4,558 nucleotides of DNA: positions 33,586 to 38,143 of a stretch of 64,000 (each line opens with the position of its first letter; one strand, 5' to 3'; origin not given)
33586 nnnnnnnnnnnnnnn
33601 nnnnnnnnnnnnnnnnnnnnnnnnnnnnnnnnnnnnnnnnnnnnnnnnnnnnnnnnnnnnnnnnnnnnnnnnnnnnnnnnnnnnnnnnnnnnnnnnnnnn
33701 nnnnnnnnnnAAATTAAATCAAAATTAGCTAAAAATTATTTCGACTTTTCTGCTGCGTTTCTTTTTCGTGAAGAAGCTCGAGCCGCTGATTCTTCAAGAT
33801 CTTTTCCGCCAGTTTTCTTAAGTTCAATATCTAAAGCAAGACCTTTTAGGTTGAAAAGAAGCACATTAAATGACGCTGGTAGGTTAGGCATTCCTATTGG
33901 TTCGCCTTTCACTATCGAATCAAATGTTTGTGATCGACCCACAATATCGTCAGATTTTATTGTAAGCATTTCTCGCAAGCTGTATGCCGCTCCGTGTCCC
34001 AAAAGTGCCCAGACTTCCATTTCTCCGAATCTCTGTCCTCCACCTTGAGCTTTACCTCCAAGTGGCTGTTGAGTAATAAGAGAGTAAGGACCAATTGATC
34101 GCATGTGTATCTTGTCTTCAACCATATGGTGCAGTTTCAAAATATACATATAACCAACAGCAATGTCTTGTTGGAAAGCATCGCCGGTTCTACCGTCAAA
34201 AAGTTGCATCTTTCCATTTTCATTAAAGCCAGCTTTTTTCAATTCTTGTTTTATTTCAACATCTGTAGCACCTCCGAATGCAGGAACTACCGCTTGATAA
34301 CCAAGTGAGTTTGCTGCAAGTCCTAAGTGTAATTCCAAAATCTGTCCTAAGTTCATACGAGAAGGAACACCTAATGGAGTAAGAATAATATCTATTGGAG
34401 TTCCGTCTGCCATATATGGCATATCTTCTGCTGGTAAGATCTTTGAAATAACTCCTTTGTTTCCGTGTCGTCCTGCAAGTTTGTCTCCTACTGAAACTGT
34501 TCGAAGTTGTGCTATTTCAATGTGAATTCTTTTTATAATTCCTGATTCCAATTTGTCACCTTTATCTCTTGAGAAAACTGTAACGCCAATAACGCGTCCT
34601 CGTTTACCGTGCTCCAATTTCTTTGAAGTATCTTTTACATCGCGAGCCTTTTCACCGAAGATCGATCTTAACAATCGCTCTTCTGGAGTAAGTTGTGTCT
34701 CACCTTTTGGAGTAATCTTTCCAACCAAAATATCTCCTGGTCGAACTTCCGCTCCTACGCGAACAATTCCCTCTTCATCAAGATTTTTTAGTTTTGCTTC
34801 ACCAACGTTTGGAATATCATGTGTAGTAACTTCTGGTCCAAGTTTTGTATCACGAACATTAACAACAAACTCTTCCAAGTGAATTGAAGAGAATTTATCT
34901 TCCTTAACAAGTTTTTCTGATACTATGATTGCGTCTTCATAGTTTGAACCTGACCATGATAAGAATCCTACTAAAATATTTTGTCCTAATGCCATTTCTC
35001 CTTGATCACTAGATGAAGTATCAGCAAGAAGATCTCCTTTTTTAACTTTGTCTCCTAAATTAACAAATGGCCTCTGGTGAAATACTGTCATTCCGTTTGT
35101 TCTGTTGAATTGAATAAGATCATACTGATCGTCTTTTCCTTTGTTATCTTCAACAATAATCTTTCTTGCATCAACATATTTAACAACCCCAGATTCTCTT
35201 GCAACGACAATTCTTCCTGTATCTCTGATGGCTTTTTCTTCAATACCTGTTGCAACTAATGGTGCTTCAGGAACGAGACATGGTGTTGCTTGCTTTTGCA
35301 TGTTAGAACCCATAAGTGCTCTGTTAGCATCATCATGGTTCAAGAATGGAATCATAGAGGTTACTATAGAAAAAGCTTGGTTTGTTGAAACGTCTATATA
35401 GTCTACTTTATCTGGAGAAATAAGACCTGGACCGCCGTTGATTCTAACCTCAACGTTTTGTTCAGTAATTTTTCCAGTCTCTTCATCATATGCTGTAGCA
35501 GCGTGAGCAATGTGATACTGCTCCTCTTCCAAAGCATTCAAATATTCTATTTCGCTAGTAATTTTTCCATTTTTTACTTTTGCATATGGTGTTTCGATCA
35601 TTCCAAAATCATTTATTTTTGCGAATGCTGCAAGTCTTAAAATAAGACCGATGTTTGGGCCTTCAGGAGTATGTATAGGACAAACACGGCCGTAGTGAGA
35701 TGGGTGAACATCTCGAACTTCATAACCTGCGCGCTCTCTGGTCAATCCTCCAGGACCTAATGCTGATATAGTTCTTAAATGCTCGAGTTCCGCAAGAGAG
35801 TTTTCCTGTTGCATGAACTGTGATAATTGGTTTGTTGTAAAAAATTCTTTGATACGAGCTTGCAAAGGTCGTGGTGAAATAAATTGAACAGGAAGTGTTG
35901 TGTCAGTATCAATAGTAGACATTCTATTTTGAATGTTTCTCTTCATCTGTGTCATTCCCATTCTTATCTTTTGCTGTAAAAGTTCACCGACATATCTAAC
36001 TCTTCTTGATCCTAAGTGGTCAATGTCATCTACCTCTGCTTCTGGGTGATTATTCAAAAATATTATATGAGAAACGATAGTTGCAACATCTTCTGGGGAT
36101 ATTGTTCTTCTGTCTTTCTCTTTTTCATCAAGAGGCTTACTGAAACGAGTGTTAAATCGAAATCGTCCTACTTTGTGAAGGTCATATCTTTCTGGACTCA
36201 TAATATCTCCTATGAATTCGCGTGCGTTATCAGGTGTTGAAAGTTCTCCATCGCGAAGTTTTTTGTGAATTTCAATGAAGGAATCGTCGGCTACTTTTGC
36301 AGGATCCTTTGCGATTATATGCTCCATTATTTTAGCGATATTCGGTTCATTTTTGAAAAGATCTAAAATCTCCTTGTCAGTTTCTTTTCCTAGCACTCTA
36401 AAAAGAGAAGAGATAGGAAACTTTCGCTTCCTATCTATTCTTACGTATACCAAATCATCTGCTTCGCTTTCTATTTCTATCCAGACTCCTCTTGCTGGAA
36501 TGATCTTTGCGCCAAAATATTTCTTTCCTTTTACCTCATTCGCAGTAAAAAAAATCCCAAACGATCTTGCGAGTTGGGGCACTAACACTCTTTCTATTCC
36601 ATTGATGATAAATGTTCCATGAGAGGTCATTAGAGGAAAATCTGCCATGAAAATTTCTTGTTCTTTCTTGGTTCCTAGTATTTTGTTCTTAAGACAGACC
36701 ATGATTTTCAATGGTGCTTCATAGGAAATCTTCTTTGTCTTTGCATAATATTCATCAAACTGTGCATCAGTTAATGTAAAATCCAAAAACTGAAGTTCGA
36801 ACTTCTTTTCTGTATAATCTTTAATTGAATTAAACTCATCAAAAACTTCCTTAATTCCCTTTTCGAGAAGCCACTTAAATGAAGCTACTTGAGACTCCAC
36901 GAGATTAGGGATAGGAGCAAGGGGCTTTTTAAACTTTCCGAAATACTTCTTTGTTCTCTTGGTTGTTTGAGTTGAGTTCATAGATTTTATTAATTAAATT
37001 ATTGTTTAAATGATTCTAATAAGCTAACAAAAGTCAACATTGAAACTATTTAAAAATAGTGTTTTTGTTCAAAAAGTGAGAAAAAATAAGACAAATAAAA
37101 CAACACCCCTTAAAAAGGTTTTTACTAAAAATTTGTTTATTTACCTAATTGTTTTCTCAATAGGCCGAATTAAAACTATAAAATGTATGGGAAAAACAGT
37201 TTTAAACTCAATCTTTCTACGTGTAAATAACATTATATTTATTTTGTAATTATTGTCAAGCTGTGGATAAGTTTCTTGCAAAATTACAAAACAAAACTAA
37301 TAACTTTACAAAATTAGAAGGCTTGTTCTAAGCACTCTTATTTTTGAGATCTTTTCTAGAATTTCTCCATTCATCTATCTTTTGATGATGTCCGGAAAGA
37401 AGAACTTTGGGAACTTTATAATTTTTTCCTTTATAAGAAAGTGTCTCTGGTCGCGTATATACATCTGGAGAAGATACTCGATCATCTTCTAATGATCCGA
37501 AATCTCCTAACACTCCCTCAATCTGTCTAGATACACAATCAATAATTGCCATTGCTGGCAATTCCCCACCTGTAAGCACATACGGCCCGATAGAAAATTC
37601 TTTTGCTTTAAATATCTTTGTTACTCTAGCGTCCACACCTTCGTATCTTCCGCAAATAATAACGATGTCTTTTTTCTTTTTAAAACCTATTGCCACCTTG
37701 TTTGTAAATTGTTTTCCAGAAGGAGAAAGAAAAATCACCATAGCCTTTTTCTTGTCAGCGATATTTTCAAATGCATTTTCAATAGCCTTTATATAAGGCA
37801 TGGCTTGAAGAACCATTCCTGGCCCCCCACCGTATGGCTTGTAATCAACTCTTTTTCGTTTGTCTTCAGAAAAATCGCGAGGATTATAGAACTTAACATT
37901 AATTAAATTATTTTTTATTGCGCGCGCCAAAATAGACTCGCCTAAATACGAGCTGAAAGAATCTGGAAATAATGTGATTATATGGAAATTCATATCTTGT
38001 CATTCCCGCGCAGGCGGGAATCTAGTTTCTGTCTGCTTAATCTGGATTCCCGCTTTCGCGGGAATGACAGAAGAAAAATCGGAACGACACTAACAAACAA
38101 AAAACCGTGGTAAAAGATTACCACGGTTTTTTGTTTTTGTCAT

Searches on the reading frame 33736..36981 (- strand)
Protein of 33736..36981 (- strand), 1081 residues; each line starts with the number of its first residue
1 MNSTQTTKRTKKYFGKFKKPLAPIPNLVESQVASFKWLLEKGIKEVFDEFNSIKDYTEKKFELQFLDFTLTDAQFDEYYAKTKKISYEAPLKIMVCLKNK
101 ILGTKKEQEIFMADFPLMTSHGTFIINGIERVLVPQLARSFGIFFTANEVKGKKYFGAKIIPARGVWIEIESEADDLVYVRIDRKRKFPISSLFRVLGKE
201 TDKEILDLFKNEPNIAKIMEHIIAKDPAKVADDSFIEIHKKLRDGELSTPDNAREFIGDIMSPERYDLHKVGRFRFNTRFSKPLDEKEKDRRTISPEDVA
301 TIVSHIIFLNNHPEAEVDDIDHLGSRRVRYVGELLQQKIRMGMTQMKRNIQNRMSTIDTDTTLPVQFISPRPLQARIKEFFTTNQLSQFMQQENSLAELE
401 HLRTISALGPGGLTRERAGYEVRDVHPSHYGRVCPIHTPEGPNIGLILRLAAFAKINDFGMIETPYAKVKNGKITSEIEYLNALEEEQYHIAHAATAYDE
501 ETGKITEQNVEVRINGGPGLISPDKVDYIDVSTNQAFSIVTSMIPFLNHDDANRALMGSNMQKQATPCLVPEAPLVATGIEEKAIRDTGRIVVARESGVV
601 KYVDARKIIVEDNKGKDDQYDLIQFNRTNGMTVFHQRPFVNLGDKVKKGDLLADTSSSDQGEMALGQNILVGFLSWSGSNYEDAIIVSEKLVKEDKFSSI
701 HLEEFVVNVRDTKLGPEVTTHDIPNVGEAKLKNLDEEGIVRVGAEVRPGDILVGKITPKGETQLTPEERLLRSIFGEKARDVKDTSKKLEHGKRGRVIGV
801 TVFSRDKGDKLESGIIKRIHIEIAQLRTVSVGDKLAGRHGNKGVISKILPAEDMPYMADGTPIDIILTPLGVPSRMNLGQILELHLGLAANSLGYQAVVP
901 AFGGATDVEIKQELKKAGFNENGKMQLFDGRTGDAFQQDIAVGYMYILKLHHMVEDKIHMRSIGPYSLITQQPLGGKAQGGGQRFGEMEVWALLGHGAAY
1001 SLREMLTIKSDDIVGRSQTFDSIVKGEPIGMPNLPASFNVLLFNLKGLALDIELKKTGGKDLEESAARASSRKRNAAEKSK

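Call 28: search_protein_families(library=pfam, proteins=[window:33736-36981:-], max_evalue=0.00001)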
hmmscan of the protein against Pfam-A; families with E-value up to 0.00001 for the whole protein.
window:33736-36981:- (1081 aa): 6 families
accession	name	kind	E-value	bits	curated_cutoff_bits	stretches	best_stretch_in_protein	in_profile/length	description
PF00562.33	RNA_pol_Rpb2_6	-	9.5e-130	433.5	23.4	1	593-979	1-373/373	RNA polymerase Rpb2, domain 6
PF04565.21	RNA_pol_Rpb2_3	-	4.3e-26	91.3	21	1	388-456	1-68/68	RNA polymerase Rpb2, domain 3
PF04561.19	RNA_pol_Rpb2_2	-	2.5e-21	76.7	21.7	1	156-329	20-190/190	RNA polymerase Rpb2, domain 2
PF04560.25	RNA_pol_Rpb2_7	-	1.1e-20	74.2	32.1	1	981-1055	1-85/87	RNA polymerase Rpb2, domain 7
PF10385.14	RNA_pol_Rpb2_45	-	2.8e-19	69.4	28.2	1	466-532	1-66/66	RNA polymerase beta subunit external 1 domain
PF04563.20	RNA_pol_Rpb2_1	-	2.2e-13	50.7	28.2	1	26-361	1-188/203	RNA polymerase beta subunit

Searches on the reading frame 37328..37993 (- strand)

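Call 31: search_protein_families(library=pfam, proteins=[window:37328-37993:-], max_evalue=0.0001)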
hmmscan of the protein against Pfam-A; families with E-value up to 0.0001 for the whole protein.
window:37328-37993:- (221 aa): 1 family
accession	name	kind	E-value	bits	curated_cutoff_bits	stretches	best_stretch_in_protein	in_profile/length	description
PF01746.26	tRNA_m1G_MT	-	3.3e-45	154.6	27.3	1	23-213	2-185/195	tRNA (Guanine-1)-methyltransferase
